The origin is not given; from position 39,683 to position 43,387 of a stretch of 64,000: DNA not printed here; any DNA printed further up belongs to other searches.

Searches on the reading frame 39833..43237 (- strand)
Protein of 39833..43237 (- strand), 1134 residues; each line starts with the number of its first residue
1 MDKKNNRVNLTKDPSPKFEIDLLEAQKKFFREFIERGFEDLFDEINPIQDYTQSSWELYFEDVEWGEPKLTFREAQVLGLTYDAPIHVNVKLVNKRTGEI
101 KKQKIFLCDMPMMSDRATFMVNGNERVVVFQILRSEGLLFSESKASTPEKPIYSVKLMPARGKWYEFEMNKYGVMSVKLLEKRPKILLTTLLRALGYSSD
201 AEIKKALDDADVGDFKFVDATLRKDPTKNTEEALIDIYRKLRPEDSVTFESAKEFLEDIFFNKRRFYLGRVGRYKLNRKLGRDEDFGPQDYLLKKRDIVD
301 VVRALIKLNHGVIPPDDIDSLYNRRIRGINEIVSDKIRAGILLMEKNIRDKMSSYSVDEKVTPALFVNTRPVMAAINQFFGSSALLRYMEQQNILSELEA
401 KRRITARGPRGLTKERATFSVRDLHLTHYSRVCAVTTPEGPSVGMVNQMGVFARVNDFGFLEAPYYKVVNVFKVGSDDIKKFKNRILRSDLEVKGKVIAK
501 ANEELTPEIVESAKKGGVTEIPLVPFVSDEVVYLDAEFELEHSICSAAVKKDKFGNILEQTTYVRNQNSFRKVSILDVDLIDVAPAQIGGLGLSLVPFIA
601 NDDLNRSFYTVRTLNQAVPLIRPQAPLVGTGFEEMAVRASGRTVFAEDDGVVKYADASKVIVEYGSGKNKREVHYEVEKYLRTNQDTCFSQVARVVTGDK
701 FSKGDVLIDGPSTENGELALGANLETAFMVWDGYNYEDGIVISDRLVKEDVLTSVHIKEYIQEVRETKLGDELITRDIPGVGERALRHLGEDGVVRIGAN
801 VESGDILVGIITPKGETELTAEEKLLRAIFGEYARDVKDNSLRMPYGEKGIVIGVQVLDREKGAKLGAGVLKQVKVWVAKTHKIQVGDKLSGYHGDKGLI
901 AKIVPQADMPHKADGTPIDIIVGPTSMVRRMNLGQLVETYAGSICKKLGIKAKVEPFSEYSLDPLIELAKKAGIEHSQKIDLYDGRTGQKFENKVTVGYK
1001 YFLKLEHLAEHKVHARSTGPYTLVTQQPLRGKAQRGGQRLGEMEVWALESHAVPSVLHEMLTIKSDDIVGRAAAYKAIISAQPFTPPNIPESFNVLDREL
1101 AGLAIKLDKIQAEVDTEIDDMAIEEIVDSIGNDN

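Call 9: search_protein_families(library=pfam, proteins=[window:39833-43237:-], max_evalue=0.001)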
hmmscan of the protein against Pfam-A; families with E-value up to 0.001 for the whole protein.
window:39833-43237:- (1134 aa): 6 families
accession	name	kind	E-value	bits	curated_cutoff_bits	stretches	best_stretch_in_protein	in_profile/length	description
PF00562.33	RNA_pol_Rpb2_6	-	1.2e-106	357.5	23.4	1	646-1034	2-373/373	RNA polymerase Rpb2, domain 6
PF04561.19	RNA_pol_Rpb2_2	-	5.8e-30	104.8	21.7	1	144-327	11-190/190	RNA polymerase Rpb2, domain 2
PF04565.21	RNA_pol_Rpb2_3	-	3.9e-20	72.2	21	1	388-455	2-68/68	RNA polymerase Rpb2, domain 3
PF04560.25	RNA_pol_Rpb2_7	-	2.5e-18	66.7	32.1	1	1036-1108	1-83/87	RNA polymerase Rpb2, domain 7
PF10385.14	RNA_pol_Rpb2_45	-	4.2e-10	40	28.2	1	527-584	9-66/66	RNA polymerase beta subunit external 1 domain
PF04563.20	RNA_pol_Rpb2_1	-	1.1e-08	35.3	28.2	1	25-114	5-112/203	RNA polymerase beta subunit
